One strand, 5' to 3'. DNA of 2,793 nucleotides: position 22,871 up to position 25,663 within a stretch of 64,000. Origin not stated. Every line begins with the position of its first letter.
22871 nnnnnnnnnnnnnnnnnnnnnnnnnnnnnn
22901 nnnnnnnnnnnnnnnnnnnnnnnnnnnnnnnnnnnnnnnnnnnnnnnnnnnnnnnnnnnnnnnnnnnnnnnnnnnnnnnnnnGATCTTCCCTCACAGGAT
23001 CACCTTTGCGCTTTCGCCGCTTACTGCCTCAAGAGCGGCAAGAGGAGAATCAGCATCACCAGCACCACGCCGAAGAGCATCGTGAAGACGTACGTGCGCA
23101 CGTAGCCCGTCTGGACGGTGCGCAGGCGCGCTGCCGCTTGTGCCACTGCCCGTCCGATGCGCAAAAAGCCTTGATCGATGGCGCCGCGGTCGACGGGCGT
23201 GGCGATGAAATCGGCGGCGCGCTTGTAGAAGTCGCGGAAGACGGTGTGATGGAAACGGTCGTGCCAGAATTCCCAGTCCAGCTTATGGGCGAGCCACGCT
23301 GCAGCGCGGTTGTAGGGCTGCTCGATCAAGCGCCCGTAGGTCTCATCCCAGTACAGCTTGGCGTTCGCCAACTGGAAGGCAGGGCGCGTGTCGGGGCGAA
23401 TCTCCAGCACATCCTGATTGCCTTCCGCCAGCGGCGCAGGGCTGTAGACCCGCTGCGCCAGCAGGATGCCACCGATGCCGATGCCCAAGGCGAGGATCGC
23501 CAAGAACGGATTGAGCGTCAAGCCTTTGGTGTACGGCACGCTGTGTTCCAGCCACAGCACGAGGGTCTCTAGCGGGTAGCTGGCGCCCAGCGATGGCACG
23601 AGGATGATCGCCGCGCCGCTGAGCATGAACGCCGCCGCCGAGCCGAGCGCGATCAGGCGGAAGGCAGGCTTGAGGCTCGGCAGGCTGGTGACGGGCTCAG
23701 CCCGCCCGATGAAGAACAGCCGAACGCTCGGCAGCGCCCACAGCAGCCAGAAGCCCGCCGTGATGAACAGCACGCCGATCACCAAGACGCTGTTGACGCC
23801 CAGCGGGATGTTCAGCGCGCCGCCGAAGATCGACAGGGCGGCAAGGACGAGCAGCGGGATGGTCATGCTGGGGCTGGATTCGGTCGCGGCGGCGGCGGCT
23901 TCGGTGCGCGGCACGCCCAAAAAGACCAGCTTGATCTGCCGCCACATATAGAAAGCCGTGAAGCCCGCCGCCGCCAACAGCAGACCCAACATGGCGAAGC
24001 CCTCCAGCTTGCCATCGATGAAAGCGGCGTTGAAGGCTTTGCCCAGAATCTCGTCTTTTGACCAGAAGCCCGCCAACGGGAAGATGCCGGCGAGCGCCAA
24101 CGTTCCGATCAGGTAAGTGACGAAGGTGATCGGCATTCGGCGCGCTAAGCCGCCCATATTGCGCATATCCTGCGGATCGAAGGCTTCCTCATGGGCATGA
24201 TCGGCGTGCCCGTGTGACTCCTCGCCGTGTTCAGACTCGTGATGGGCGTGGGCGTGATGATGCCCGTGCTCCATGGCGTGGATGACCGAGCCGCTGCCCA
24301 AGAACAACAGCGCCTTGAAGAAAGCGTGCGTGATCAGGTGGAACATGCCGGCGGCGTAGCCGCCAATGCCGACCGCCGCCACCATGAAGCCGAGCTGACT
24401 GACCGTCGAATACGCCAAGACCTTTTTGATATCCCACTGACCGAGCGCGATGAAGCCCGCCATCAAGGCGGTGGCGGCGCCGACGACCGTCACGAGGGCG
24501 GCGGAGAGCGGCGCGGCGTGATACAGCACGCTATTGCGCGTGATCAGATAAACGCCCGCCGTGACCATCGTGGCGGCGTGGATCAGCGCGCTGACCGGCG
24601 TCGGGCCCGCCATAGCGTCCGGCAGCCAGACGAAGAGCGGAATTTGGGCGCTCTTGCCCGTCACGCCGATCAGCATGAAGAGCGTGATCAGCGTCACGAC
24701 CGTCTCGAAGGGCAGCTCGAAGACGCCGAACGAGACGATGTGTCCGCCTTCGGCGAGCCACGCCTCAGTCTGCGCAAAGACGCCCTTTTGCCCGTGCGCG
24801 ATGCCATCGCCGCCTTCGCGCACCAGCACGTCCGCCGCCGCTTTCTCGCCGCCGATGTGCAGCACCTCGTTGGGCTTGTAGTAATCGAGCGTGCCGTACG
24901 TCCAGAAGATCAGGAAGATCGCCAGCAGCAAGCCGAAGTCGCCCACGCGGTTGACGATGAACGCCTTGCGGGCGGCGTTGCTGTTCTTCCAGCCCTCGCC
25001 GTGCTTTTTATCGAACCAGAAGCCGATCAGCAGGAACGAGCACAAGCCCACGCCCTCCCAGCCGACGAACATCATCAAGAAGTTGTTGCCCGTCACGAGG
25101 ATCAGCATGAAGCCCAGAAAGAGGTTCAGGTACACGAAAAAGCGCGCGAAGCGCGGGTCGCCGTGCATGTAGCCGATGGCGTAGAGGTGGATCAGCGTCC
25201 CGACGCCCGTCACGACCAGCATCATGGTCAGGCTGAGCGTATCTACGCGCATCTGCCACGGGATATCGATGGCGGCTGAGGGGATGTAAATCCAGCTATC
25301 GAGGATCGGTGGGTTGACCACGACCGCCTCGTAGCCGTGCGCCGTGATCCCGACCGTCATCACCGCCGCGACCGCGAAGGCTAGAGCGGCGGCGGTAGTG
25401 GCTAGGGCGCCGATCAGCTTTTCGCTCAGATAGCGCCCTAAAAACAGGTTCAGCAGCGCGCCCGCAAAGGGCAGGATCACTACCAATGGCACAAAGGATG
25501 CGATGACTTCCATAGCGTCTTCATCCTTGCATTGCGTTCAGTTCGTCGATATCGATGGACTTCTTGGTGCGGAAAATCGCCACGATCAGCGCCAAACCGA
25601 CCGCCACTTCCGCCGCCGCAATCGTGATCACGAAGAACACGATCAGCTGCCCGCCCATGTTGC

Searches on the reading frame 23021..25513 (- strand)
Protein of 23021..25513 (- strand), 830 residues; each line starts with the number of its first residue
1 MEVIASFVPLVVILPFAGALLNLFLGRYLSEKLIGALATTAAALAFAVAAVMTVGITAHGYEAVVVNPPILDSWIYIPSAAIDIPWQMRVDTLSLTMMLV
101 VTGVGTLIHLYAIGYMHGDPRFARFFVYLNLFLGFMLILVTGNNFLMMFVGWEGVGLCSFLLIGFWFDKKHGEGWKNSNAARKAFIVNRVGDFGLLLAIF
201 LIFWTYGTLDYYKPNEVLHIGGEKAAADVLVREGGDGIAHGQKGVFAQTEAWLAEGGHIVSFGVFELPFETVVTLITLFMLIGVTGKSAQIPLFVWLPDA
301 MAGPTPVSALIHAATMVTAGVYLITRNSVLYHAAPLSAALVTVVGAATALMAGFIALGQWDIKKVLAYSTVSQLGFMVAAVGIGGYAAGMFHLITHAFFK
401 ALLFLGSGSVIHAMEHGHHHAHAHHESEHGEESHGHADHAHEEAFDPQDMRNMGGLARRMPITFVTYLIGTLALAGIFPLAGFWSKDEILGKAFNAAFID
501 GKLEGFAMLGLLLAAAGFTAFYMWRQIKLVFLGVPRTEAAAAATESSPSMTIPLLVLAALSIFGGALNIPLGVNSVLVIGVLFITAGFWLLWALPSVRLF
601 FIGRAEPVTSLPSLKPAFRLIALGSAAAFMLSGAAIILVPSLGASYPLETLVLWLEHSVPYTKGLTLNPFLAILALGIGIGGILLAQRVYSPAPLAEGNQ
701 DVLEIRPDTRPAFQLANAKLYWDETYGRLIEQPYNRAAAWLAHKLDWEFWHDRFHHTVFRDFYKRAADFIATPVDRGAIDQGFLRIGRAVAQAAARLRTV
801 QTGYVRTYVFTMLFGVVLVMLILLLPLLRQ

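Call 12: search_protein_families(library=pfam, proteins=[window:23021-25513:-], max_evalue=0.001)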
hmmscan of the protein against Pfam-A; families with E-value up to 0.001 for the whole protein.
window:23021-25513:- (830 aa): 2 families
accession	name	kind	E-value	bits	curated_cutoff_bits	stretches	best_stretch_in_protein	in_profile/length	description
PF00361.26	Proton_antipo_M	-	2.6e-68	230.8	21.5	2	272-497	80-279/294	NADH:quinone oxidoreductase/Mrp antiporter, TM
PF00662.26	Proton_antipo_N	-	1.8e-21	76.2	24.5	1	77-126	2-51/51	NADH-Ubiquinone oxidoreductase (complex I), chain 5 N-terminus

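Call 37: search_solved_structures(query=window:23021-25513:-, max_evalue=1e-30, show_alignments=2)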
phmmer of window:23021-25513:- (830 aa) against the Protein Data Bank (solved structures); distinct sequences matched with E-value up to 1e-30: 41.
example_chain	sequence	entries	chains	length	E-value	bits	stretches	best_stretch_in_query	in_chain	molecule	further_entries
8e9g_L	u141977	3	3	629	5.1e-105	355.7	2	270-415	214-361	NADH-quinone oxidoreductase, L subunit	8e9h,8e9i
4he8_L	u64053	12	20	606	6.7e-100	338.8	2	272-414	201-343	NADH-quinone oxidoreductase subunit 12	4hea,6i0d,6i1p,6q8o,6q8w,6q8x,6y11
7a23_a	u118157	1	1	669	2.6e-97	330.2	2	272-415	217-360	Nad5m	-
6hum_F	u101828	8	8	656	4.3e-97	329.5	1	271-571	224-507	NADH dehydrogenase subunit 5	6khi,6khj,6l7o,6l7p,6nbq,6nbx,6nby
7aqq_L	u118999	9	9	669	8.6e-97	328.5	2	272-415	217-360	NADH-ubiquinone oxidoreductase chain 5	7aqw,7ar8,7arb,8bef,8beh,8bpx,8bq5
7ar7_L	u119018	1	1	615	2.3e-95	323.8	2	272-415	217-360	NADH-ubiquinone oxidoreductase chain 5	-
8e73_5M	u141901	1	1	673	2.4e-95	323.7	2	272-415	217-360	Nad5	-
8qby_L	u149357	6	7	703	3.5e-95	323.2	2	274-416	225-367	NADH dehydrogenase subunit L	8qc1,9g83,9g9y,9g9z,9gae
7z7r_L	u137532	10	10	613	9e-92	311.9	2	276-417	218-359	NADH dehydrogenase subunit L | NADH-quinone oxidoreductase subunit L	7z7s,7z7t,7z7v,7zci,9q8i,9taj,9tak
3rko_L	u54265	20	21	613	9e-92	311.9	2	275-417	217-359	NADH-QUINONE OXIDOREDUCTASE SUBUNIT L | Proton-translocating NADH-quinone oxidoreductase, chain L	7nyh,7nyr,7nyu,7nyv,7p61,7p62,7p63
7zm7_5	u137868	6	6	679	4.5e-84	286.4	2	270-414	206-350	NADH-ubiquinone oxidoreductase chain 5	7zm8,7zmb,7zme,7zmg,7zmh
7eu3_F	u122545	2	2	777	4.8e-84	286.3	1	272-542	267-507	NAD(P)H-quinone oxidoreductase subunit F | NADH-plastoquinone oxidoreductase subunit 5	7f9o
7wff_F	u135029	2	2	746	4e-82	280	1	273-534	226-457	NAD(P)H-quinone oxidoreductase subunit 5, chloroplastic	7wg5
9grx_F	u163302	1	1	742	5.1e-78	266.4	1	276-533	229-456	NAD(P)H-quinone oxidoreductase subunit 5, chloroplastic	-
6gcs_5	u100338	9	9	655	7.3e-73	249.3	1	272-414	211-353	ND5 SUBUNIT (NU5M) | Subunit NU5M of NADH:Ubiquinone Oxidoreductase (Complex I) | NADH-ubiquinone oxidoreductase chain 5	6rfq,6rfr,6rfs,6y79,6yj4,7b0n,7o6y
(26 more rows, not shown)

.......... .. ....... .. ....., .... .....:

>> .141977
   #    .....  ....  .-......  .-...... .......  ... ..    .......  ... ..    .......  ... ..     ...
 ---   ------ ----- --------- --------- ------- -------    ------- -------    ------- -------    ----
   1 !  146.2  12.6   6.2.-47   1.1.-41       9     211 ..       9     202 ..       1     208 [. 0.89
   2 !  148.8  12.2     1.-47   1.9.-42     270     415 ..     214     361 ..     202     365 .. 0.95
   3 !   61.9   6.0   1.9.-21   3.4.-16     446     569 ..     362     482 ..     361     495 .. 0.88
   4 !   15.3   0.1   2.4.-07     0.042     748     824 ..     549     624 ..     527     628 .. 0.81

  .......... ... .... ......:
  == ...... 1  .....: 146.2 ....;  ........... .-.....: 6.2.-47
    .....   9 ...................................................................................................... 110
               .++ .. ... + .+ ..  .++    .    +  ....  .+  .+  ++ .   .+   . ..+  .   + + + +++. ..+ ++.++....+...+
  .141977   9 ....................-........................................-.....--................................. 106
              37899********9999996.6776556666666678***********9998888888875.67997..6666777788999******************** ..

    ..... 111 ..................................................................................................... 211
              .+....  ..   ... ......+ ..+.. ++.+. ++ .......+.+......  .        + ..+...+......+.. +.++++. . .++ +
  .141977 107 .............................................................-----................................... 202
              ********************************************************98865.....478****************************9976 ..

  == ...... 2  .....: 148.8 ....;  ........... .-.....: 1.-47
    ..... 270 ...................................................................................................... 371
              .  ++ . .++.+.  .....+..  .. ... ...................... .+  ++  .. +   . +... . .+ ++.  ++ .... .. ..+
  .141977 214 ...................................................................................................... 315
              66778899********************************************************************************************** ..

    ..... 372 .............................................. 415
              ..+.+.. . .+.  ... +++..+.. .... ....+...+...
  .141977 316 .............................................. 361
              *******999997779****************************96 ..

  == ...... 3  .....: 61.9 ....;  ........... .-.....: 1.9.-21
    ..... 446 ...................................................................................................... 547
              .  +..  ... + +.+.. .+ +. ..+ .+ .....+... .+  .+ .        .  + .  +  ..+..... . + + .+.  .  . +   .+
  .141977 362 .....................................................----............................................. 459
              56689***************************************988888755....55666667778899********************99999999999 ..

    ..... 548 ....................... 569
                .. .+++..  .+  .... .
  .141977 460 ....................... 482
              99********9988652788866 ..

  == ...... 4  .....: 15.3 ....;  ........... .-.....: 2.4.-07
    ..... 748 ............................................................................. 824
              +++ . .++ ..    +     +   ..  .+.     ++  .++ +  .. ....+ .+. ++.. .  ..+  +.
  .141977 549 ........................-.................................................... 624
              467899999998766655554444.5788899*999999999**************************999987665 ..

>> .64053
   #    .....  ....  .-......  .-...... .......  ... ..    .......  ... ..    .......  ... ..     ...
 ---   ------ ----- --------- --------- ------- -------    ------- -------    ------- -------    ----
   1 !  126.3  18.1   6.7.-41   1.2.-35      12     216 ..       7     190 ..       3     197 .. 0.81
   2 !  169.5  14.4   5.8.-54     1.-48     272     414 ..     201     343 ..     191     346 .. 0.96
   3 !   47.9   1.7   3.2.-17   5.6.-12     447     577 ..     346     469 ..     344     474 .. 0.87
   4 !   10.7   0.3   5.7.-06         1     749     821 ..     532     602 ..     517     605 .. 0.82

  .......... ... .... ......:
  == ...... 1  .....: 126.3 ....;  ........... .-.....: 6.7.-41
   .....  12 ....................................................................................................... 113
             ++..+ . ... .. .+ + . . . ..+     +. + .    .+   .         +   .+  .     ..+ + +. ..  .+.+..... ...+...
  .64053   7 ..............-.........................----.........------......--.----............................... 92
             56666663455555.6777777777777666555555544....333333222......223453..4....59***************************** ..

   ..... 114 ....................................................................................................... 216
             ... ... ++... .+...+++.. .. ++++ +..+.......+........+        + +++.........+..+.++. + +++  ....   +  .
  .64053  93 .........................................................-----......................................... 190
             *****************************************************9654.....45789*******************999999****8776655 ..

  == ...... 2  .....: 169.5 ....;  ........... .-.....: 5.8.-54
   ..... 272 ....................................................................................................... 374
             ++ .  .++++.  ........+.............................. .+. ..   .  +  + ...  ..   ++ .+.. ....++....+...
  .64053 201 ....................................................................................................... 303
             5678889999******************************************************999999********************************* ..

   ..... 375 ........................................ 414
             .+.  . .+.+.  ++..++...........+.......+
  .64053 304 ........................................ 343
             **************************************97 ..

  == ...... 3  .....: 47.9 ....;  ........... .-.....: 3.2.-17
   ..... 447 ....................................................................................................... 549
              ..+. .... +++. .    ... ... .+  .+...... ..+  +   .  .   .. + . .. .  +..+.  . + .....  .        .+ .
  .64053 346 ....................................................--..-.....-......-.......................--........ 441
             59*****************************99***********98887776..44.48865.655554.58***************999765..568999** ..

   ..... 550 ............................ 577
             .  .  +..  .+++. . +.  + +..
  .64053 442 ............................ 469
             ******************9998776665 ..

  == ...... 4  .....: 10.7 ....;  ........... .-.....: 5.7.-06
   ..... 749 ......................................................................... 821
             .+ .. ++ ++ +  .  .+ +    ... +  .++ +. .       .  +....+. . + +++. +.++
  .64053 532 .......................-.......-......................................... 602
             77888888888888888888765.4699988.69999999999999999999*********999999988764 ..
